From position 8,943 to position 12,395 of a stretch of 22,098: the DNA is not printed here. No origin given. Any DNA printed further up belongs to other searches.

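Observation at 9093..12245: Receptor Ser/Thr kinase with a TRAP-transporter (DctP) solute-binding domain as sensor, held on a TolA-like KE-rich stalk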

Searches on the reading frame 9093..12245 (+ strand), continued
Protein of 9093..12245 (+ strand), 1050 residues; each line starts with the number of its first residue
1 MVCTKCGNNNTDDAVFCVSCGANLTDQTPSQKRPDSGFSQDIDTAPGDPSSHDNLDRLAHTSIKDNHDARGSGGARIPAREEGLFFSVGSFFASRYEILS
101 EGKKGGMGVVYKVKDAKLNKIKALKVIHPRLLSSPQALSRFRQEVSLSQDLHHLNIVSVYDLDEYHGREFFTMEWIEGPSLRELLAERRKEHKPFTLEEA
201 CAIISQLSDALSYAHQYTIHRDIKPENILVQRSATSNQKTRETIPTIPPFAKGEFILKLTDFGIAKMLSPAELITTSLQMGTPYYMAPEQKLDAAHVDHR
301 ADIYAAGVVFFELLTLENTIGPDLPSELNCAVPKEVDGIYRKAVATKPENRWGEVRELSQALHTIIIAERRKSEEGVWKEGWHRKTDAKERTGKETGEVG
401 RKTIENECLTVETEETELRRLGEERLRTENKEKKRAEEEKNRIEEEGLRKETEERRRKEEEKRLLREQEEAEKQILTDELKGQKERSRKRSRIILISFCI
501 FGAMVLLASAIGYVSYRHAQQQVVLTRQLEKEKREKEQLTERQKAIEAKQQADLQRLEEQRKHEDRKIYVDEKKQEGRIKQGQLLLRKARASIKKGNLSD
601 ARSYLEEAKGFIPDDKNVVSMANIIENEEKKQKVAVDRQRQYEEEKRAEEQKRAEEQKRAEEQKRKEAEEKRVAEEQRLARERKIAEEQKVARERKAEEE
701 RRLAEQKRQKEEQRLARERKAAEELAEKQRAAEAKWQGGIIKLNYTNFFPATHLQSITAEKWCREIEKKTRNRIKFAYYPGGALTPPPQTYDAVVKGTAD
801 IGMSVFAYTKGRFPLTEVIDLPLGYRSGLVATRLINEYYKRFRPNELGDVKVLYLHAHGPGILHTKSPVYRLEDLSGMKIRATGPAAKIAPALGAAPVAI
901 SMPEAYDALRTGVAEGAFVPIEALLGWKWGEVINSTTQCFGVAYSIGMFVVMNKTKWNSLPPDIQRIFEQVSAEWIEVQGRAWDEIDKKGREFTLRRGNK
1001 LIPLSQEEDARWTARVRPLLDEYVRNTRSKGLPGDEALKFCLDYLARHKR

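Call 72: list_cluster_members(proteins=[P0242, P0247, P0265, P0269, P0256, P0275, P0241, P0268])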
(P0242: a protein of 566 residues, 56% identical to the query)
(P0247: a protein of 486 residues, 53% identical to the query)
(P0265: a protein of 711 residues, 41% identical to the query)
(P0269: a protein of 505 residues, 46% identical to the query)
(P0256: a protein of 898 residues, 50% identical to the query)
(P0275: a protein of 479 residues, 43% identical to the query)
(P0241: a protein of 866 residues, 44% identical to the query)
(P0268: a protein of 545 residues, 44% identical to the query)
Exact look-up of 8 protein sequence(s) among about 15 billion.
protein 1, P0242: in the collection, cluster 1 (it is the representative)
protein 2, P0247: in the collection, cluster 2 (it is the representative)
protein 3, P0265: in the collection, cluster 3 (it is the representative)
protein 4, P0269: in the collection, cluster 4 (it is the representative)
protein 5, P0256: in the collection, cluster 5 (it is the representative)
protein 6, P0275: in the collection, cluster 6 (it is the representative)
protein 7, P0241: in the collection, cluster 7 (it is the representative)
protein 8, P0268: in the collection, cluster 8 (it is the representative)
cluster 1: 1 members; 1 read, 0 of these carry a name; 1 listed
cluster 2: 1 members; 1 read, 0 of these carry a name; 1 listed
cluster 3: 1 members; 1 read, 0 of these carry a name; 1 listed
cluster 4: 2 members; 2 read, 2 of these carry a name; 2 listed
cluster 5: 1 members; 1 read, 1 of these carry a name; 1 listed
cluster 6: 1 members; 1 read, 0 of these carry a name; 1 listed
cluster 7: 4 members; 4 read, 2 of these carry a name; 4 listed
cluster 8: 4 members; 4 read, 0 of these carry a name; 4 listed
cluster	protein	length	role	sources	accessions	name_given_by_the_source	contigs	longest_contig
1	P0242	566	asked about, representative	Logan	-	-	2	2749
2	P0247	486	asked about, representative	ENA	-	-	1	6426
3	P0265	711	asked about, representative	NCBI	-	-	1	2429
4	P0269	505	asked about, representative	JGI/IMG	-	TRAP-type C4-dicarboxylate transport system substrate-binding protein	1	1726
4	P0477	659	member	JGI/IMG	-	TRAP-type C4-dicarboxylate transport system substrate-binding protein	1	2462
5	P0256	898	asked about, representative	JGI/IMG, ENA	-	TRAP-type C4-dicarboxylate transport system substrate-binding protein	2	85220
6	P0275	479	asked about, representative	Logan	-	-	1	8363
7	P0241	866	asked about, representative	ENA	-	-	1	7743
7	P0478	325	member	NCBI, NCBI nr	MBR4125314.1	MAG: TRAP transporter substrate-binding protein, partial [Victivallales bacterium] | TRAP transporter substrate-binding protein [Victivallales bacterium]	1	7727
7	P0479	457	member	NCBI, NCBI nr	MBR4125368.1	MAG: TRAP transporter small permease subunit, partial [Victivallales bacterium] | TRAP transporter small permease subunit [Victivallales bacterium]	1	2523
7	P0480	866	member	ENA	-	-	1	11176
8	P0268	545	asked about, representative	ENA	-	-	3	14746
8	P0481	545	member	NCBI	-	-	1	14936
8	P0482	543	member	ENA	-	-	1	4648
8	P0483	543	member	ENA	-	-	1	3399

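Call 81: predict_structure(alignment_id=A3)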
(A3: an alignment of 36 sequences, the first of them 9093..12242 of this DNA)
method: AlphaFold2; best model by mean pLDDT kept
length: 1050 residues; sequences in the alignment: 36
mean_pLDDT: 71.9   pTM: 0.44
mean pLDDT of the five models: 71.9, 71.3, 69.1, 63.7, 63.3
residues with pLDDT >= 90: 262; 70-90: 379; 50-70: 217; < 50: 192
segments of 3 or more residues with pLDDT < 50: 28-81, 235-252, 273-281, 391-414, 485-501, 565-583, 612-614, 735-737, 782-788, 901-916, 922-933, 940-942
pLDDT, mean of each block of 10 residues (from residue 1): 89 91 71 34 32 31 34 37 81 97 86 97 91 81 88 94 93 94 94 95 94 88 87 54 36 76 56 44 76 81 94 89 92 97 96 95 95 83 61 40 42 51 59 68 72 77 82 76 48 37 58 72 78 82 83 77 49 34 52 59 65 53 62 61 73 75 76 76 75 72 72 72 61 55 80 74 93 83 48 84 74 71 80 91 84 81 62 73 65 68 47 48 43 51 69 93 95 92 76 68 75 80 86 88 82
secondary structure, 60 per line:
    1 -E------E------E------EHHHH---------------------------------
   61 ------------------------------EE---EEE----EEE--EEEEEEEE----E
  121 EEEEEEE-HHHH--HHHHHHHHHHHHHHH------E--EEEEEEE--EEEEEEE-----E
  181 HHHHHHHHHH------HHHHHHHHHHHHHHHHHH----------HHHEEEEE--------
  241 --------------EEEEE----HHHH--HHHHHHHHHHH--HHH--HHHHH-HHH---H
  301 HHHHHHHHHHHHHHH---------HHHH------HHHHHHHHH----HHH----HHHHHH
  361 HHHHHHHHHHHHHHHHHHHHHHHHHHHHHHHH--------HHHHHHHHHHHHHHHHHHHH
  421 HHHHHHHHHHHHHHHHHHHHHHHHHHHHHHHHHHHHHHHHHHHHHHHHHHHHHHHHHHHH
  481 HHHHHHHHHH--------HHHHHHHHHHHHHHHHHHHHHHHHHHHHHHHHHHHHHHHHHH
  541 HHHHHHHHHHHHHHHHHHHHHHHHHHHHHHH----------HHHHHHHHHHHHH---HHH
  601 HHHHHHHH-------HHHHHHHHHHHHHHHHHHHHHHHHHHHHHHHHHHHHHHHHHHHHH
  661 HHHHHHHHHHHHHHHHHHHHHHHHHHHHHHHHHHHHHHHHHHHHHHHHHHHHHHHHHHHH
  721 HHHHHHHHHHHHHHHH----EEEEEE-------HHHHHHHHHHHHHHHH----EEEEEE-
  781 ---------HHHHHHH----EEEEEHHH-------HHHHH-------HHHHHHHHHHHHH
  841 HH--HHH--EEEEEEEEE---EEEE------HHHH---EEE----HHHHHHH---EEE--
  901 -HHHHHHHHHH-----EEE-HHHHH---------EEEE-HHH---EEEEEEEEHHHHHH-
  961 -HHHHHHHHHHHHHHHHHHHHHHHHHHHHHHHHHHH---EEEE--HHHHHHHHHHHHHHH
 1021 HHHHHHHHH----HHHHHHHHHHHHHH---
elements in order (helices of 4 or more, strands of 3 or more residues): H24-27 E96-98 E103-105 E108-115 E120-127 H129-132 H135-149 E159-165 E168-174 H181-190 H197-214 E228-232 E255-259 H264-267 H270-280 H288-292 H300-315 H325-328 H335-343 H355-392 H401-490 H499-571 H582-594 H598-608 H616-736 E741-746 H754-769 E774-779 H790-796 E801-805 H816-820 H828-842 E850-858 E862-865 H872-875 E879-881 H886-892 E896-898 H902-911 E917-919 H921-925 E935-938 E946-953 H954-959 H962-996 E1000-1003 H1006-1029 H1034-1047

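Call 82: search_protein_families(library=padloc, proteins=[window:9093-12245:+], max_evalue=0.001)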
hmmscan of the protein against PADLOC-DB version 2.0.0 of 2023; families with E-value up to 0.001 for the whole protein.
window:9093-12245:+ (1050 aa): 25 families
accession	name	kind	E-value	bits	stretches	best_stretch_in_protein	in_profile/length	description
PDLC04042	PD-T4-6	-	1.7e-56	190.1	1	90-373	5-280/292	-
PDLC04053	PD-T4-6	-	1.8e-56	189.8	1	93-376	8-282/311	-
PDLC04060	PD-T4-6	-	5.4e-55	185.2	2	88-233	2-144/486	-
PDLC04061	PD-T4-6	-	2.3e-53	180.5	1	90-678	12-470/510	-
PDLC04054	PD-T4-6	-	4.3e-53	179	1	88-367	5-275/347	-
PDLC04047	PD-T4-6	-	4.3e-48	162.1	2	88-233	4-147/327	-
PDLC04041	PD-T4-6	-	7.9e-48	161.8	1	66-399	4-325/443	-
PDLC04043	PD-T4-6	-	1.7e-47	160.5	2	94-232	15-150/452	-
PDLC04057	PD-T4-6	-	9.2e-47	158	1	88-397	2-304/443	-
PDLC04138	mad6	-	1e-46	158.1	1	92-322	49-258/659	mads_6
PDLC04048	PD-T4-6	-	1.1e-43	147.9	2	87-235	3-149/354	-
PDLC04039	PD-T4-6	-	7e-40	135.4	2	88-233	9-150/458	-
PDLC01088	C3a189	-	4.5e-39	132.6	1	104-565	7-339/840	kinase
PDLC04052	PD-T4-6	-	1.5e-38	131.3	2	90-233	5-149/496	-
PDLC04040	PD-T4-6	-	5.7e-36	122.3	2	104-233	4-138/547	-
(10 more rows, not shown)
